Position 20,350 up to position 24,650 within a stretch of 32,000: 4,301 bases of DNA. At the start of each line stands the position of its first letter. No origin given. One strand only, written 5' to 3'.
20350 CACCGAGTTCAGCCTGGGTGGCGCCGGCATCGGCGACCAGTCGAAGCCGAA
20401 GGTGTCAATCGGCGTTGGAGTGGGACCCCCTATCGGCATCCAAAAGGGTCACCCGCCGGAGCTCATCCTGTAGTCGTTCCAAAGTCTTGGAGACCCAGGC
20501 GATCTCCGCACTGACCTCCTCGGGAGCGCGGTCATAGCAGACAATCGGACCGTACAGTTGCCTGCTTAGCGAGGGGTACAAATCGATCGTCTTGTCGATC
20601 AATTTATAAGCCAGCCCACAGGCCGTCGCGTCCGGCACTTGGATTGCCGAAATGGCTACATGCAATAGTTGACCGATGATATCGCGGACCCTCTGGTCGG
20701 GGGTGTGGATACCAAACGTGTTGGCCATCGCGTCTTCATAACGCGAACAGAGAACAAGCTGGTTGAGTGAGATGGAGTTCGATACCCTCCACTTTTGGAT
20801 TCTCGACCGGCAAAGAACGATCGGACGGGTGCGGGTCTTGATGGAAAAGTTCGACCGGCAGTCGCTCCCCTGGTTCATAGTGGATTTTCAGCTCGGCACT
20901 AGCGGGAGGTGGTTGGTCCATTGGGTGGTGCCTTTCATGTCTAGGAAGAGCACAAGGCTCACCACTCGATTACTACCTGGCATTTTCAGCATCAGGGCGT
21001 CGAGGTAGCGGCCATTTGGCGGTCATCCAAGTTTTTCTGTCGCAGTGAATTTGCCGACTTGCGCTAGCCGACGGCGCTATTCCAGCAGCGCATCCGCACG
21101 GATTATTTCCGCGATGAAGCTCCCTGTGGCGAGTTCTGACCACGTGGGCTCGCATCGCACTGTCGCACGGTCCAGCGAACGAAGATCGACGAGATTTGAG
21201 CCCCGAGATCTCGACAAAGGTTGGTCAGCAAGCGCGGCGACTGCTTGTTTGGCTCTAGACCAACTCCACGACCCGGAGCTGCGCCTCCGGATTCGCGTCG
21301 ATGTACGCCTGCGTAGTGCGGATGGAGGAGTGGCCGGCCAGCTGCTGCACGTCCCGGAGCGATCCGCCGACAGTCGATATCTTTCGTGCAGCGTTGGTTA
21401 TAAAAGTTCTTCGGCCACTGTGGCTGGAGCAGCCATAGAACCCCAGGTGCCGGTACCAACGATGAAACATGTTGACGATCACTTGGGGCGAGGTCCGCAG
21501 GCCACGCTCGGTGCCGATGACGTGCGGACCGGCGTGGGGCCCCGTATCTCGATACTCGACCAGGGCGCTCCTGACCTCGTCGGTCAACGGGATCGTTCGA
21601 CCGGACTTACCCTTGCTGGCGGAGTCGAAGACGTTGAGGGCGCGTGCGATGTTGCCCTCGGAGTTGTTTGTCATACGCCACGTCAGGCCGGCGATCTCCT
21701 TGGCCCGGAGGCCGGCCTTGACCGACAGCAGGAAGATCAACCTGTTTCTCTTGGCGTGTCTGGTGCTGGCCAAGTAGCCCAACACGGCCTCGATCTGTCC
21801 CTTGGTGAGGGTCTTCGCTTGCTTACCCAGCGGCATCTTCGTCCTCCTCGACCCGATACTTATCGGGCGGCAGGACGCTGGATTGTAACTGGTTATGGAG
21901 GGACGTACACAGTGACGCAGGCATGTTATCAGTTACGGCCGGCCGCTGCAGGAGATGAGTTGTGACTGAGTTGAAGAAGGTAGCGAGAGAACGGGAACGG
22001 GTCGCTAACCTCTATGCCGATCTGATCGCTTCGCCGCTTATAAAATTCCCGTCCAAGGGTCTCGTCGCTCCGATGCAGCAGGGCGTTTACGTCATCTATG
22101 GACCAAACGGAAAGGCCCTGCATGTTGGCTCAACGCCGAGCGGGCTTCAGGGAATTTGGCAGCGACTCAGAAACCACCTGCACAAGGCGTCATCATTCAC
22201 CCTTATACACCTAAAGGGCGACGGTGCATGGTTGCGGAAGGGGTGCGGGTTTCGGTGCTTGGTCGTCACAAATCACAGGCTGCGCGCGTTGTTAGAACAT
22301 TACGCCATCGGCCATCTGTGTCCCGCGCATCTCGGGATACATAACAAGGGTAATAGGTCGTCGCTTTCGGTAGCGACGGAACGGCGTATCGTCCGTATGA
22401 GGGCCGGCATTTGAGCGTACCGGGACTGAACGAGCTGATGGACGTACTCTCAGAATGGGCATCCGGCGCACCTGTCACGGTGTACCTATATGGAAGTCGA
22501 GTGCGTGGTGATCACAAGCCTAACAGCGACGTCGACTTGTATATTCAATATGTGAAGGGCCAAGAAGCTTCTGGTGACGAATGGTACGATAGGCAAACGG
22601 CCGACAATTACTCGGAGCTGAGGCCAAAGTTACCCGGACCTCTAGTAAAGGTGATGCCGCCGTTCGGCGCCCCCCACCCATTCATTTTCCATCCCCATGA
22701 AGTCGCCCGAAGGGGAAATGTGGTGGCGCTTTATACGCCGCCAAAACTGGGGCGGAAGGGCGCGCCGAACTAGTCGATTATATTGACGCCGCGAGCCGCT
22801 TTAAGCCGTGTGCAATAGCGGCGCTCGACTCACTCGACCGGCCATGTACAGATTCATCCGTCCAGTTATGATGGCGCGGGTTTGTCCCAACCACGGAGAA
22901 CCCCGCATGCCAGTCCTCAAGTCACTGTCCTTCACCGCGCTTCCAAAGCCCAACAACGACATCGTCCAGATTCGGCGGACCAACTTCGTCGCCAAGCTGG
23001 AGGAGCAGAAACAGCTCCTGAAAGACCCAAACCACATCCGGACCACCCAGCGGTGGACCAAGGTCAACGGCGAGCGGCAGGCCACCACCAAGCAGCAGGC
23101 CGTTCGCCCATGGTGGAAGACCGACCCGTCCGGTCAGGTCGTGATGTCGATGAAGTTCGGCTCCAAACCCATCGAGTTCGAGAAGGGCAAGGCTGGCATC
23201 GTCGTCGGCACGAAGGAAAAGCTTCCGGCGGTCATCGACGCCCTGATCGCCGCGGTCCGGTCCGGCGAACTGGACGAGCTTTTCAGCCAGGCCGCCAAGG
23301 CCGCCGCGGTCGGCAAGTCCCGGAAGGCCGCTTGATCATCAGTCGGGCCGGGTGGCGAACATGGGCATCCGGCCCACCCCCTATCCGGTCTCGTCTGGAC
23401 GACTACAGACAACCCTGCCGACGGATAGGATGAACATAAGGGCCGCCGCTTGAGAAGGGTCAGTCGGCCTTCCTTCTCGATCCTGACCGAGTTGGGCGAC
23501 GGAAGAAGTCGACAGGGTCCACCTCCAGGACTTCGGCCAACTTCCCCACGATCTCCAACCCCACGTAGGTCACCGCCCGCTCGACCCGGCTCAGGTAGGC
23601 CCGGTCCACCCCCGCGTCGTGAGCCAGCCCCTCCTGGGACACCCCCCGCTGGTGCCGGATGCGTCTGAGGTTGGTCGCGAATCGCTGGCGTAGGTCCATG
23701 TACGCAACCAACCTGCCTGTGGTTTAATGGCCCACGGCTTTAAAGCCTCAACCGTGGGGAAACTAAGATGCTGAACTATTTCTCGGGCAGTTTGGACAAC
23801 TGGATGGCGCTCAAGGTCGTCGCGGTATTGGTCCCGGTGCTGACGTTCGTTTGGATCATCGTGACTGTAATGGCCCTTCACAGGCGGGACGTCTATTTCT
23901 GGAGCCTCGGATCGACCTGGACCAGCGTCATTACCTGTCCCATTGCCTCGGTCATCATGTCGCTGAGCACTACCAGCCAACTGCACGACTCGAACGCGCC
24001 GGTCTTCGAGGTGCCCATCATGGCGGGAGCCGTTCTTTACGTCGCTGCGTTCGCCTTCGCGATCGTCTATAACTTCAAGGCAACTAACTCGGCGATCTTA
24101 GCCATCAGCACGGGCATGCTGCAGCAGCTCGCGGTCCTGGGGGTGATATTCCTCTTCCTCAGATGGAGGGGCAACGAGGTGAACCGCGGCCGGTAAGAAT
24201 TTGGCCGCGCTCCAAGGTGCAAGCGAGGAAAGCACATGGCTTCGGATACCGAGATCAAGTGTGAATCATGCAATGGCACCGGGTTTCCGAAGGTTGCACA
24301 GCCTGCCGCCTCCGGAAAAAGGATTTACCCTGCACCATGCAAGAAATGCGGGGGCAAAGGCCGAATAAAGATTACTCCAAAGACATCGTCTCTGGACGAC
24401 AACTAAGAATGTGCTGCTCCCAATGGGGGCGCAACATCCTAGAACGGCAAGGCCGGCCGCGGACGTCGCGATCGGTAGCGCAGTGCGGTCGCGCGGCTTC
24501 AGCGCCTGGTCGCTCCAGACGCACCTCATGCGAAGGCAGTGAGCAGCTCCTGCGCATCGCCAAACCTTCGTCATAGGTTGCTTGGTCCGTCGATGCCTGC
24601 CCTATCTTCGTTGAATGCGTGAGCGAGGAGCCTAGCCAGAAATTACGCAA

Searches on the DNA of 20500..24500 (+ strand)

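Call 40: search_dna_similar(query=window:20500-24500:+, collection=plasmids, mode=near, max_rows=10)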
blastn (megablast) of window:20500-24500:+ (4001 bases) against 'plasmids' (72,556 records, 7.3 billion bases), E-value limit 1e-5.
No match.

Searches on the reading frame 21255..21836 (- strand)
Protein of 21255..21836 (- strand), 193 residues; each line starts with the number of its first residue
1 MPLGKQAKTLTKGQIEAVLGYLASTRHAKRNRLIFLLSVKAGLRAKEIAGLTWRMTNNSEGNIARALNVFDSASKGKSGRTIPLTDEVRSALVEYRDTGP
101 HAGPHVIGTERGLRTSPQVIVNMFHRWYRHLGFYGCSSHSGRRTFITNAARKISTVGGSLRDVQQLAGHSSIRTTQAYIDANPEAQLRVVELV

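Call 3: search_protein_families(library=pfam, proteins=[window:21255-21836:-], max_evalue=1)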
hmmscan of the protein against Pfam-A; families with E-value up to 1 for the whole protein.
window:21255-21836:- (193 aa): 1 family
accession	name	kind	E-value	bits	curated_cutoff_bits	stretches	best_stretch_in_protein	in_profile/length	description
PF00589.27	Phage_integrase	-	3.9e-22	79.3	27.1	1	9-183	2-170/172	Phage integrase family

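Call 4: search_protein_families(library=ncbifam, proteins=[window:21255-21836:-], max_evalue=1)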
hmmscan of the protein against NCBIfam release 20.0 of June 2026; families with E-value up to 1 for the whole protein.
window:21255-21836:- (193 aa): 10 families
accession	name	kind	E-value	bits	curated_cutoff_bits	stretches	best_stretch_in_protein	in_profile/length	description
TIGR02224.1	recomb_XerC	equivalog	1.7e-16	60.5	335.15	1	9-181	106-277/295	tyrosine recombinase XerC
NF040815.2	recomb_XerA_Arch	equivalog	2.9e-16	59.8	220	1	7-182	94-255/263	site-specific tyrosine recombinase/integron integrase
TIGR02225.1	recomb_XerD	equivalog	4.5e-11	42.6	329.6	1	8-181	102-274/290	site-specific tyrosine recombinase XerD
NF001399.0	PRK00283.1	subfamily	3.2e-10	39.8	279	1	8-180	112-282/300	tyrosine recombinase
NF002331.0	PRK01287.1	subfamily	1e-05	24.7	371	1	8-179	140-310/365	site-specific tyrosine recombinase XerC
NF007370.0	PRK09870.1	subfamily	0.0001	22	221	1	5-179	8-177/200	tyrosine-type DNA invertase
TIGR02249.1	integrase_gron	subfamily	0.0002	20.9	265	1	138-180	261-299/315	integron integrase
NF003462.0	PRK05084.1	equivalog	0.002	16.9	267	1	113-189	281-352/360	tyrosine recombinase XerS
NF007371.0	PRK09871.1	subfamily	0.029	13.9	222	1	8-182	5-175/198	tyrosine-type DNA invertase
NF002685.0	PRK02436.1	equivalog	0.037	13.9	178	1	26-177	109-242/245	site-specific tyrosine recombinase XerD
